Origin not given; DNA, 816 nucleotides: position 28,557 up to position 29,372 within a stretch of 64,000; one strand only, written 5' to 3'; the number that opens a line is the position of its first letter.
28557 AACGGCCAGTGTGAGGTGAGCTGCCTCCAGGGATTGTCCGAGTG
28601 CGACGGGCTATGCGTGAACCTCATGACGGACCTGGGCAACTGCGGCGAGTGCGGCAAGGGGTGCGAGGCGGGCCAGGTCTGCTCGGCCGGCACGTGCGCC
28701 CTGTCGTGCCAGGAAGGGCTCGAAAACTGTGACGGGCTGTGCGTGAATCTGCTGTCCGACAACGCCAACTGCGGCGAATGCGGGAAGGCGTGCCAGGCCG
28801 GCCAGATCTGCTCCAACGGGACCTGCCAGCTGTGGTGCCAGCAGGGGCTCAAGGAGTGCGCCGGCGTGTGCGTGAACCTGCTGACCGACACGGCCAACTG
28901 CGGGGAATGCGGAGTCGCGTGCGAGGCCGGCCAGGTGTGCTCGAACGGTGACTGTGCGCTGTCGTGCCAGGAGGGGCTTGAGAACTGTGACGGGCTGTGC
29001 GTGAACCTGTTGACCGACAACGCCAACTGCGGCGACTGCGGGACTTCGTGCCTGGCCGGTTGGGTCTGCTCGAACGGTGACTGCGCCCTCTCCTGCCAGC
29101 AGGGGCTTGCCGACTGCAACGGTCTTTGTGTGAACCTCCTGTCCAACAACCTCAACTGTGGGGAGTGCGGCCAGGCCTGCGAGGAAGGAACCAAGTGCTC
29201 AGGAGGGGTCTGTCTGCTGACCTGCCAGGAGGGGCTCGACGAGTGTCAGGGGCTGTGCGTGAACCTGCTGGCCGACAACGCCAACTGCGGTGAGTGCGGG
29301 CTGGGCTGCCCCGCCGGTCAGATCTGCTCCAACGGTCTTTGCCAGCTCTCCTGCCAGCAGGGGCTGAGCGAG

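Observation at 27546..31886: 1446-aa lipoprotein made of ~30 tandem 40-aa six-cysteine modules, with a recent 240-bp tandem duplication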

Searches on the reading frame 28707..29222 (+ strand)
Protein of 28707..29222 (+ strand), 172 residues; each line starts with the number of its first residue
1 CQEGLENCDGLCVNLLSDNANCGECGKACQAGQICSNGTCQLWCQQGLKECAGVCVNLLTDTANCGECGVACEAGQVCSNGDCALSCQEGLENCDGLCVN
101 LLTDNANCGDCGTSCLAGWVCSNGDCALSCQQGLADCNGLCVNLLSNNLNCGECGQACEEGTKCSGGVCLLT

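Call 47: predict_structure(alignment_id=A2)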
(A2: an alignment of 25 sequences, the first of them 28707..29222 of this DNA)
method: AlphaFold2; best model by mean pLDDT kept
length: 172 residues; sequences in the alignment: 25
mean_pLDDT: 91.0   pTM: 0.48
mean pLDDT of the five models: 91.0, 90.3, 89.8, 89.1, 88.3
residues with pLDDT >= 90: 120; 70-90: 52; 50-70: 0; < 50: 0
segments of 3 or more residues with pLDDT < 50: none
pLDDT, mean of each block of 10 residues (from residue 1): 92 95 94 91 90 92 94 88 86 88 93 88 88 85 93 94 95 87
secondary structure, 60 per line:
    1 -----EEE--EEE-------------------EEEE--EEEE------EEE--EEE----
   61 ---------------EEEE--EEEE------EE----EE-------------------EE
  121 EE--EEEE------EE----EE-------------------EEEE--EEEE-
elements in order: E6-8 E11-13 E33-36 E39-42 E49-51 E54-56 E76-79 E82-85 E119-122 E125-128 E162-165 E168-171

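Call 50: fold_search(model_id=the predicted structure, library=pdb)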
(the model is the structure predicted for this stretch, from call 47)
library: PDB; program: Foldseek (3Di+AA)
matches with E <= 10: 150; with E <= 0.001: 0
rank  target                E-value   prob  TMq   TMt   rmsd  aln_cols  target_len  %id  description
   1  9oz8_B                2.2e-02  0.16  0.17  0.07  13.2       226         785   19  Cryo-EM structure of chicken NEL dimer bound with one human NICOL. (released 2026-02-25)
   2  6pe8_U                2.2e-02  0.12  0.13  0.14  17.7       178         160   17  Crystal structure of CD40/ABBV-323 FAB complex (released 2019-08-14)
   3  9vqm_D                3.9e-02  0.12  0.16  0.05  29.3       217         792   15  Cryo-EM structure of Elapor1WT in tetrameric form (released 2025-07-23)
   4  8wa2_E                4.7e-02  0.33  0.26  0.06  11.3       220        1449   16  cryo-EM structure of native mastigonemes isolated from Chlamydomonas reinhardtii at 3.0 angstrom resolution (released 2024-04-10)
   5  7q3n_U                4.7e-02  0.25  0.19  0.14  14.3       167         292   23  Cryo-EM of the complex between human uromodulin (UMOD)/Tamm-Horsfall protein (THP) and the FimH lectin domain from uro (released 2022-03-16)
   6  8yx9_K                6.0e-02  0.13  0.18  0.20  13.2       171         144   18  CD40 in complex with Dacetuzumab Fab (released 2024-05-08)
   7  9qaw_A                6.4e-02  0.08  0.13  0.01  23.6       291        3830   17  CryoEM structure of the human LRP2 receptor ectodomain in complex with LRPAP1 (released 2026-03-11)
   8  7p3i_A                7.7e-02  0.12  0.18  0.18  12.0       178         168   18  Crystal structure of human CD40/TNFRSF5 in complex with the anti-CD40 DARPin protein (released 2022-04-06)
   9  6pe8_T                8.2e-02  0.10  0.15  0.16  16.6       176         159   18  Crystal structure of CD40/ABBV-323 FAB complex (released 2019-08-14)
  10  7kp7_E                8.8e-02  0.08  0.13  0.14  16.6       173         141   17  asymmetric mTNF-alpha hTNFR1 complex (released 2021-01-13)
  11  6pog_B                9.3e-02  0.15  0.18  0.14  14.1       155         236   20  Crystal structure of the NELL2 EGF1-6-Robo3 FN1 complex (released 2020-05-06)
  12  9i3v_A                1.0e-01  0.06  0.13  0.01  23.9       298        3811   16  Cryo-EM structure of the human LRP2 ectodomain (released 2026-02-04)
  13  4kgq_C                1.2e-01  0.18  0.22  0.22   9.5       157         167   14  Crystal structure of a human light loop mutant in complex with dcr3 (released 2013-07-10)
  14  6pe9_U                1.3e-01  0.10  0.16  0.19  12.2       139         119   19  Crystal Structure of CD40 complexed to FAB516 (released 2019-08-14)
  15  3me2_R                1.5e-01  0.06  0.15  0.15  14.1       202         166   14  Crystal structure of mouse RANKL-RANK complex (released 2010-06-02)
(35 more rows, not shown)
